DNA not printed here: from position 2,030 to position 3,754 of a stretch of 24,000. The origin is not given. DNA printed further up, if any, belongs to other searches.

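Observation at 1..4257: AOR-family pterin enzyme co-encoded with a B12-radical SAM enzyme and an exported dihaem cytochrome c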

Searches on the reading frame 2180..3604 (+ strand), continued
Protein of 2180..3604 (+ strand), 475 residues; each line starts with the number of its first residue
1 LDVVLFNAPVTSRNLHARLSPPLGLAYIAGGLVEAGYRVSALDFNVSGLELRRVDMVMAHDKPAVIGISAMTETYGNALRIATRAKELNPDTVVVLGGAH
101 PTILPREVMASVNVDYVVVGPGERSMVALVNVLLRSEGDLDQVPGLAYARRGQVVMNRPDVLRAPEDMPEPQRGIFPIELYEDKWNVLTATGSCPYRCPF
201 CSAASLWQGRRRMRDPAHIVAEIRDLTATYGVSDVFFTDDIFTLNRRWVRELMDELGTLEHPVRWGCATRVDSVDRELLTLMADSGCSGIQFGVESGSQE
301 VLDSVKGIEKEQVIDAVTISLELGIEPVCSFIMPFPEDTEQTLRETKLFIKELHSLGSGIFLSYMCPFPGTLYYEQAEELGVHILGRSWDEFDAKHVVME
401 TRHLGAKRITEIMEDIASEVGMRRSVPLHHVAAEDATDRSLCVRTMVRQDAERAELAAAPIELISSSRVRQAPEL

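Call 42: search_protein_families(library=pfam, proteins=[L112:3231-3599:+, L112:3774-4580:+, L112:4669-5580:-, L112:5730-8015:+, L112:8246-8938:+, L110:10196-11812:+, L110:11831-13486:+, L110:4627-5631:+, L110:6331-7257:+, L110:3936-4625:+], max_evalue=0.001)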
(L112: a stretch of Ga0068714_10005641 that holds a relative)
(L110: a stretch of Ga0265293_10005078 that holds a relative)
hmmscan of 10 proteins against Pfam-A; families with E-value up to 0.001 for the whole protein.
L112:3231-3599:+ (122 aa): 0 families

L112:3774-4580:+ (268 aa): 2 families
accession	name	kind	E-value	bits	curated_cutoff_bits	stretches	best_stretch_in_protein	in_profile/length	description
PF00027.35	cNMP_binding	-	3.5e-11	43.4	27.5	1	58-143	3-88/89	Cyclic nucleotide-binding domain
PF13545.12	HTH_Crp_2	-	5.2e-10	39.6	27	1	177-242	2-64/70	Crp-like helix-turn-helix domain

L112:4669-5580:- (303 aa): 2 families
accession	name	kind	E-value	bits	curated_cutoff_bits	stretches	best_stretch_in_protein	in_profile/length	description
PF03466.25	LysR_substrate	-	3.8e-18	66.1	28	1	120-298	29-208/209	LysR substrate binding domain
PF00126.33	HTH_1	-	5.4e-15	55.5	26.6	1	11-70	1-60/60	Bacterial regulatory helix-turn-helix protein, lysR family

L112:5730-8015:+ (761 aa): 3 families
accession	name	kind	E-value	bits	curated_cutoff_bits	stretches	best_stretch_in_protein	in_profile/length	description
PF00384.28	Molybdopterin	-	1.1e-27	97.5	24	1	83-529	1-352/353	Molybdopterin oxidoreductase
PF01568.27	Molydop_binding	-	4.9e-21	75.3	26.8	1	632-733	1-91/110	Molydopterin dinucleotide binding domain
PF04879.21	Molybdop_Fe4S4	-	3.1e-13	49.9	22.7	1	37-80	12-55/55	Molybdopterin oxidoreductase Fe4S4 domain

L112:8246-8938:+ (230 aa): 0 families

L110:10196-11812:+ (538 aa): 2 families
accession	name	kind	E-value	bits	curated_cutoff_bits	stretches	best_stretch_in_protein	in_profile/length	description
PF00149.33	Metallophos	-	3.7e-12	47.5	21.5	1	5-210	2-190/191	Calcineurin-like phosphoesterase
PF12850.12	Metallophos_2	-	2.2e-08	34.7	27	1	47-234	23-142/154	Calcineurin-like phosphoesterase superfamily domain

L110:11831-13486:+ (551 aa): 1 family
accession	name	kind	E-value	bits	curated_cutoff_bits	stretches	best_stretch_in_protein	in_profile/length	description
PF02120.21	Flg_hook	-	1.4e-10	41.3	29.8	1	449-529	2-82/85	Flagellar hook-length control protein FliK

L110:4627-5631:+ (334 aa): 4 families
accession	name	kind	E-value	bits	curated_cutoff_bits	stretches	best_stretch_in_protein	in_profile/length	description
PF02518.31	HATPase_c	-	7.2e-26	91.2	26.4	1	228-331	5-109/111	Histidine kinase-, DNA gyrase B-, and HSP90-like ATPase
PF00512.31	HisKA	-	7.2e-10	39.2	26.9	1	120-177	8-63/66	His Kinase A (phospho-acceptor) domain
PF00672.30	HAMP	-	1.6e-07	32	25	1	63-108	6-52/53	HAMP domain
PF14501.12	HATPase_c_5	-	6.6e-05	23.2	22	1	228-317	5-90/102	GHKL domain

L110:6331-7257:+ (308 aa): 1 family
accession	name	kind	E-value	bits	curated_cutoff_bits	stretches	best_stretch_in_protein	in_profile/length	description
PF01292.26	Ni_hydr_CYTB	-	3.3e-18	66.5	30.1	1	82-264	2-179/179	Prokaryotic cytochrome b561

L110:3936-4625:+ (229 aa): 3 families
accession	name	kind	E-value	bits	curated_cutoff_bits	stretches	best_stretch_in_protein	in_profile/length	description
PF00072.30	Response_reg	-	5e-31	107.6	30.2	1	6-115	1-111/111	Response regulator receiver domain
PF00486.34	Trans_reg_C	-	1.3e-28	99.3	26.2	1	151-225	3-77/77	Transcriptional regulatory protein, C terminal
PF23198.2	PDE8A_N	-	1.5e-05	25.4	29.6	1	6-78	12-88/147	PDE8A-like, N-terminal domain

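Call 43: search_protein_families(library=pfam, proteins=[L106:1947-2759:+, L106:2744-3244:+, L106:6435-6779:+, L106:6964-8460:-, L106:8472-9800:-, L140:5741-6262:+, L140:6307-6915:+, L140:10350-11768:+, L140:12097-12576:+, L140:3202-5286:-], max_evalue=0.001)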
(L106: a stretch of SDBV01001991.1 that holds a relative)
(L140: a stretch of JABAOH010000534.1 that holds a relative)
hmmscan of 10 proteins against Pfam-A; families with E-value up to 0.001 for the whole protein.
L106:1947-2759:+ (270 aa): 0 families

L106:2744-3244:+ (166 aa): 0 families

L106:6435-6779:+ (114 aa): 0 families

L106:6964-8460:- (498 aa): 1 family
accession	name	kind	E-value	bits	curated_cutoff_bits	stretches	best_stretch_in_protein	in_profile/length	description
PF05099.18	TerB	-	6.7e-06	26.8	24.4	1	394-493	7-102/118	Tellurite resistance protein TerB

L106:8472-9800:- (442 aa): 2 families
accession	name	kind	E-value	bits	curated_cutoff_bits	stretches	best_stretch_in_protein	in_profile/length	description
PF01844.29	HNH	-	7.7e-14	52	21.4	1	399-441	1-47/47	HNH endonuclease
PF14279.12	HNH_5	-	1.8e-13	50.6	27.5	1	399-442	1-47/56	HNH endonuclease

L140:5741-6262:+ (173 aa): 1 family
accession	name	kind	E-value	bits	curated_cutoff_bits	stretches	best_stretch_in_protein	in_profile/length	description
PF04519.19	Bactofilin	-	4.4e-22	78.6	27.9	1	38-134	2-97/98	Polymer-forming cytoskeletal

L140:6307-6915:+ (202 aa): 1 family
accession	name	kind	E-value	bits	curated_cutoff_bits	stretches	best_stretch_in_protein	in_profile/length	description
PF24918.1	NET2A_C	-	0.00071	19.9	27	0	40-73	9-43/180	NET2A, C-terminal domain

L140:10350-11768:+ (472 aa): 1 family
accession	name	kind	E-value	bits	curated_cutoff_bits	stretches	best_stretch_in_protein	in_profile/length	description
PF06253.16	MTTB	-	8.5e-63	212.5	25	1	6-467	33-493/500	Trimethylamine methyltransferase (MTTB)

L140:12097-12576:+ (159 aa): 9 families
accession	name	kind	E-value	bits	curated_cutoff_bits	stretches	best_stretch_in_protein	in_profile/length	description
PF01047.28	MarR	-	1.3e-13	51.1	24.6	1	37-95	1-58/59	MarR family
PF12802.13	MarR_2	-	2.1e-10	41.1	27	1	35-94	1-60/61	MarR family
PF22381.2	Staph_reg_Sar_Rot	-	6e-10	39.5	27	1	31-108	6-82/85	Transcriptional regulator SarA/Rot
PF13463.12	HTH_27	-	4e-08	33.8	22.2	1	38-104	2-68/68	Winged helix DNA-binding domain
PF01325.25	Fe_dep_repress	-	1.2e-06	29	26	1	44-85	9-53/60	Iron dependent repressor, N-terminal DNA binding domain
PF13412.12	HTH_24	-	3.6e-06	26.9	21.9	1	48-85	11-48/48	Winged helix-turn-helix DNA-binding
PF01978.25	TrmB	-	2.9e-05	24.3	25.6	1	34-90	3-58/68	Sugar-specific transcriptional regulator TrmB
PF02082.26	Rrf2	-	0.0003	21.4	30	0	48-85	17-54/132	Iron-dependent Transcriptional regulator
PF09339.16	HTH_IclR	-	0.00053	20.1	22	1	43-86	7-50/52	IclR helix-turn-helix domain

L140:3202-5286:- (694 aa): 14 families
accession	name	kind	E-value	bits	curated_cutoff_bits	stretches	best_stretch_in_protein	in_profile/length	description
PF00326.27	Peptidase_S9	-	7.2e-52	176.4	22.6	1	482-689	3-212/213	Prolyl oligopeptidase family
PF07676.18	PD40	-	2.1e-28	98.1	20.9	2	226-267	2-38/38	WD40-like Beta Propeller Repeat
PF02129.25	Peptidase_S15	-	3.3e-14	53.6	23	2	444-602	1-146/262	X-Pro dipeptidyl-peptidase (S15 family)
PF00930.27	DPPIV_N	-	1.7e-12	47.2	22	1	214-253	24-63/354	Dipeptidyl peptidase IV (DPP IV) N-terminal region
PF01738.24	DLH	-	4.2e-09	36.7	21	1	487-666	35-188/217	Dienelactone hydrolase family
PF20434.5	BD-FAE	-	3e-08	33.9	26.8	1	601-647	169-215/215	BD-FAE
PF07859.19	Abhydrolase_3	-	2.5e-07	31.1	25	1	524-666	49-208/210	alpha/beta hydrolase fold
PF10647.15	Gmad1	-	3.8e-07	30.7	20.5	0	290-401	26-132/251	Lipoprotein LpqB beta-propeller domain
PF12697.13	Abhydrolase_6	-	1.1e-06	29.9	26.3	1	470-603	4-123/217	Alpha/beta hydrolase family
PF25174.1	Beta-prop_THOC3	-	1.4e-06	28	305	0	111-170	93-148/272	THOC3 beta-propeller domain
PF00561.26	Abhydrolase_1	-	7.3e-06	26.3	25.8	0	598-664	176-238/245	alpha/beta hydrolase fold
PF12146.15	Hydrolase_4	-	4.6e-05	23.3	27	0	617-666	187-234/239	Serine aminopeptidase, S33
PF05448.18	AXE1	-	0.00034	19.9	21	0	435-557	56-190/321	Acetyl xylan esterase (AXE1)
PF12740.14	PETase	-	0.00084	19.3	28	0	531-572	114-154/263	PET hydrolase-like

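Call 55: search_solved_structures(query=A4, max_evalue=0.001)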
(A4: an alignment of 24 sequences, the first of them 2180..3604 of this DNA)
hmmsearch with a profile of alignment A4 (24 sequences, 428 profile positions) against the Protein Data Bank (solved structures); distinct sequences matched with E-value up to 0.001: 8.
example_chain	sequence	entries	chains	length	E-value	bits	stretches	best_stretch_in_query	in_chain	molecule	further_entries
6fd2_B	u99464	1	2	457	3.3e-34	121.7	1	170-413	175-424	Putative apramycin biosynthetic oxidoreductase 4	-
9ccb_A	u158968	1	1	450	5.3e-29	104.5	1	95-377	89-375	Radical SAM core domain-containing protein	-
5ul2_A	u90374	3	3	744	9.4e-18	67.4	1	4-353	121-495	OxsB protein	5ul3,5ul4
7kdx_A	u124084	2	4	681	2e-12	49.9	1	60-245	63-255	Methyltransferase TokK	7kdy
6wte_A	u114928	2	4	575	3.2e-12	49.2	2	21-160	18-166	B12-binding domain-containing protein | Tryptophan-C2-methyltransferase containing B12-binding domain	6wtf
9n1b_A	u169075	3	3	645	7e-12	48.1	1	22-411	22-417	Radical SAM protein | Radical SAM enzyme CysS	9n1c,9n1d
4jc0_A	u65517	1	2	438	3.3e-08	36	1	166-355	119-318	Ribosomal protein S12 methylthiotransferase RimO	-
2qgq_A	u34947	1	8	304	9.4e-08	34.5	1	192-355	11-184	Protein TM_1862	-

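Call 63: search_protein_families(library=pfam, proteins=[L023:9223-9816:+, L023:11315-12547:+, L023:12593-13975:+, L018:9203-9946:+, L018:11300-11626:+, L018:6548-7480:+, L025:11414-12646:-, L025:5080-5646:-, L025:4177-5046:-, L025:12665-13114:-], max_evalue=0.001)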
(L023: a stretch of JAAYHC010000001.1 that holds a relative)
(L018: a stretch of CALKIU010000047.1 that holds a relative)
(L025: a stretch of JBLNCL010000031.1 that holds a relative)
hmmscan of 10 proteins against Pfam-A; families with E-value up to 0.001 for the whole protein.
L023:9223-9816:+ (197 aa): 13 families
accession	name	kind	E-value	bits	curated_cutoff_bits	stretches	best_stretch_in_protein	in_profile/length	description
PF01047.28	MarR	-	5.6e-14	52.2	24.6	1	77-133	3-59/59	MarR family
PF12802.13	MarR_2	-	8.7e-13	48.7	27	1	76-130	4-59/61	MarR family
PF13463.12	HTH_27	-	2.3e-08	34.6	22.2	1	84-141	13-68/68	Winged helix DNA-binding domain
PF13412.12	HTH_24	-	3.9e-08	33.2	21.9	1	84-121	10-47/48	Winged helix-turn-helix DNA-binding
PF09339.16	HTH_IclR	-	9.7e-07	28.9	22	1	88-123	15-50/52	IclR helix-turn-helix domain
PF01325.25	Fe_dep_repress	-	3.6e-06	27.5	26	1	92-122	23-53/60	Iron dependent repressor, N-terminal DNA binding domain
PF13545.12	HTH_Crp_2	-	0.00011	22.5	27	1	92-123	23-55/70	Crp-like helix-turn-helix domain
PF04182.18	B-block_TFIIIC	-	0.00026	21.4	22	1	87-137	14-64/73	B-block binding subunit of TFIIIC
PF25213.1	HVO_A0261_N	-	0.00026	21.2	35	0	94-151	27-77/86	HVO_A0261 N-terminal domain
PF01022.26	HTH_5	-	0.00048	20.4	22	0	93-122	17-46/47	Bacterial regulatory protein, arsR family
PF01978.25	TrmB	-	0.00054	20.2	25.6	1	91-126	22-57/68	Sugar-specific transcriptional regulator TrmB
PF25212.1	HVO_A0114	-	0.00054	20.1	27.6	0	75-130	20-75/84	HVO_A0114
PF13601.12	HTH_34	-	0.00091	19.8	27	0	88-148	11-72/80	Winged helix DNA-binding domain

L023:11315-12547:+ (410 aa): 1 family
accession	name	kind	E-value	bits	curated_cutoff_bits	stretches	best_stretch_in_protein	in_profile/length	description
PF03572.23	Peptidase_S41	-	4.6e-12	46.3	24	1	302-372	82-150/165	Peptidase family S41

L023:12593-13975:+ (460 aa): 3 families
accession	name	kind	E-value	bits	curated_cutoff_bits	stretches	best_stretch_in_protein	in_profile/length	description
PF00270.35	DEAD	-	4.1e-52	176.7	26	1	26-188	1-166/167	DEAD/DEAH box helicase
PF00271.37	Helicase_C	-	1.8e-33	115.5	23.5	1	224-332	2-110/110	Helicase conserved C-terminal domain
PF04851.21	ResIII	-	6.4e-06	26.6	22.5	1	46-182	30-162/164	Type III restriction enzyme, res subunit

L018:9203-9946:+ (247 aa): 1 family
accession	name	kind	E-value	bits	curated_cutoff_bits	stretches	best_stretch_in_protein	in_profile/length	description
PF02634.21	FdhD-NarQ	-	4.5e-61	207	27.2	1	8-238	2-236/237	FdhD/NarQ family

L018:11300-11626:+ (108 aa): 0 families

L018:6548-7480:+ (310 aa): 2 families
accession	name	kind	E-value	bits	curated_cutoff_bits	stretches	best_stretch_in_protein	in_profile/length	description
PF02687.27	FtsX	-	5.3e-16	59.2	25.5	1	192-305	2-120/120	FtsX-like permease C-terminal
PF12704.14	MacB_PCD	-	0.00021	22.1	27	1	56-154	100-204/207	MacB-like periplasmic core domain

L025:11414-12646:- (410 aa): 1 family
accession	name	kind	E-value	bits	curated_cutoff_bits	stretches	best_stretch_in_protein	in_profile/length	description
PF06224.18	AlkZ-like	-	2.5e-59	202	25.9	1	41-384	1-326/329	DNA glycosylase AlkZ-like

L025:5080-5646:- (188 aa): 5 families
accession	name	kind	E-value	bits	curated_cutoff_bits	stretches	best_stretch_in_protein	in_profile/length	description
PF07883.17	Cupin_2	-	8e-17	61.2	27.2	1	116-181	5-68/70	Cupin domain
PF01381.28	HTH_3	-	1.1e-14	54.7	23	1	7-61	1-55/55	Helix-turn-helix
PF13560.12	HTH_31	-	5.2e-13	49.5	27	1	3-57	2-57/64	Helix-turn-helix domain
PF12844.13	HTH_19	-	4.1e-08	33.5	30.2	1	4-62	1-59/64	Helix-turn-helix domain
PF13443.12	HTH_26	-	1.3e-06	29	22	1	7-59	2-55/63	Cro/C1-type HTH DNA-binding domain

L025:4177-5046:- (289 aa): 5 families
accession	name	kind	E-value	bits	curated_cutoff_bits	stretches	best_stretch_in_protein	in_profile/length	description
PF00456.26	Transketolase_N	-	2.7e-56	191.4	22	1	25-280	5-271/334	Transketolase, thiamine diphosphate binding domain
PF13292.11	DXP_synthase_N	-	1.7e-11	44.4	21.2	1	18-200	14-179/274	1-deoxy-D-xylulose-5-phosphate synthase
PF00676.26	E1_dh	-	9.7e-10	38.3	22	1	131-239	101-208/300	Dehydrogenase E1 component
PF02775.26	TPP_enzyme_C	-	8e-05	22.9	21.9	0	130-198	27-89/151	Thiamine pyrophosphate enzyme, C-terminal TPP binding domain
PF09364.15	XFP_N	-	0.00018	20.9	23.7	1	122-237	131-246/364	XFP N-terminal domain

L025:12665-13114:- (149 aa): 0 families

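Call 64: find_encoding_contigs(protein=P0186, flank=10000, max_places=1)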
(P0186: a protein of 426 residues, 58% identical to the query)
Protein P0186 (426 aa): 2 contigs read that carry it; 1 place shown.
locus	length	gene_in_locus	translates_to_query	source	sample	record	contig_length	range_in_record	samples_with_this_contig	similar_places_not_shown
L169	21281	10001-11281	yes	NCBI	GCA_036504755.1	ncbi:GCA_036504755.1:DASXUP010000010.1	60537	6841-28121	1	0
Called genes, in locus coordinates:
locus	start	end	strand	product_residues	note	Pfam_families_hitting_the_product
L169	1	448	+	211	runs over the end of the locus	PF03551:PadR, PF10400:Vir_act_alpha_C (weak)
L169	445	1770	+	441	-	PF01757:Acyl_transf_3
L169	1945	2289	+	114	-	PF03992:ABM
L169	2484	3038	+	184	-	-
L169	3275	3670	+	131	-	-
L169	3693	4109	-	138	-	PF13473:Cupredoxin_1, PF00127:Copper-bind (weak)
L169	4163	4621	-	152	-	PF05974:DUF892 (weak), PF09537:DUF2383, PF00210:Ferritin (faint)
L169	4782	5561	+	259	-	PF03239:FTR1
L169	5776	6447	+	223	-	PF01169:GDT1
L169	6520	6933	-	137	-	PF18423:zf_CopZ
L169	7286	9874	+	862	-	PF00989:PAS, PF08448:PAS_4, PF13426:PAS_9, PF01590:GAF, PF13185:GAF_2, PF13492:GAF_3, PF01590:GAF, PF13185:GAF_2, +3 more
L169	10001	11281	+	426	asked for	PF02310:B12-binding, PF04055:Radical_SAM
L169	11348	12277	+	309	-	PF19459:DUF5996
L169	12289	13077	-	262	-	PF00149:Metallophos, PF12850:Metallophos_2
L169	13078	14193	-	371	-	PF01758:SBF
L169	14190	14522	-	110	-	PF01022:HTH_5, PF12840:HTH_20 (weak), PF13412:HTH_24 (weak)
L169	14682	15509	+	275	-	PF01135:PCMT, PF01209:Ubie_methyltran, PF06325:PrmA (weak), PF13489:Methyltransf_23, PF13847:Methyltransf_31, PF08241:Methyltransf_11, PF08242:Methyltransf_12, PF13649:Methyltransf_25, +1 more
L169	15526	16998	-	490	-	PF13487:HD_5, PF01966:HD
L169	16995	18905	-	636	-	PF13646:HEAT_2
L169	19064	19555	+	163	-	-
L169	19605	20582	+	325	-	PF00480:ROK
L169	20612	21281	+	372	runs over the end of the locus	PF04015:DUF362, PF00037:Fer4 (weak), PF12838:Fer4_7, PF13187:Fer4_9, PF13237:Fer4_10, PF00037:Fer4 (weak), PF12837:Fer4_6 (weak), PF13237:Fer4_10 (weak), +8 more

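Call 67: predict_structure(alignment_id=A4)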
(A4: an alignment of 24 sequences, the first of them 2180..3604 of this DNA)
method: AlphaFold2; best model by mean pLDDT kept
length: 475 residues; sequences in the alignment: 24
mean_pLDDT: 82.1   pTM: 0.81
mean pLDDT of the five models: 82.1, 80.0, 78.6, 76.8, 74.3
residues with pLDDT >= 90: 216; 70-90: 182; 50-70: 24; < 50: 53
segments of 3 or more residues with pLDDT < 50: 300-304, 430-475
pLDDT, mean of each block of 10 residues (from residue 1): 92 65 90 97 85 93 95 88 97 88 85 91 92 97 94 91 85 88 85 74 75 92 93 89 92 96 93 94 97 67 61 94 95 83 87 94 79 83 82 74 89 88 67 41 36 40 31 33
secondary structure, 60 per line:
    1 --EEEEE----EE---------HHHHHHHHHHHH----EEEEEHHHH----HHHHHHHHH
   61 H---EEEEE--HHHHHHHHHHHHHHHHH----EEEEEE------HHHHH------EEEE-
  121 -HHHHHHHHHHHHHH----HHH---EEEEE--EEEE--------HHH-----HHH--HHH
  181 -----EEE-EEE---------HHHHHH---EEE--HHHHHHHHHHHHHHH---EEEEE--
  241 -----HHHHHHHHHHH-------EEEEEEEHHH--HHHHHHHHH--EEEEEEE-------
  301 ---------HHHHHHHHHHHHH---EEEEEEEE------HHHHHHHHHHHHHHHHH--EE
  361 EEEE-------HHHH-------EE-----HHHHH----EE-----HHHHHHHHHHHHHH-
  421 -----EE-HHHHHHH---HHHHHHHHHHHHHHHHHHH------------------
elements in order: E3-7 H23-34 E39-43 H44-47 H52-61 E65-69 H72-88 E93-98 H105-109 E116-119 H122-135 E146-150 E153-156 E186-188 E190-192 H202-207 E211-213 H216-230 E234-238 H246-256 E264-270 H276-284 E287-293 H310-322 E326-333 H340-356 E359-364 H372-375 H390-394 H406-419 H429-435 H439-457
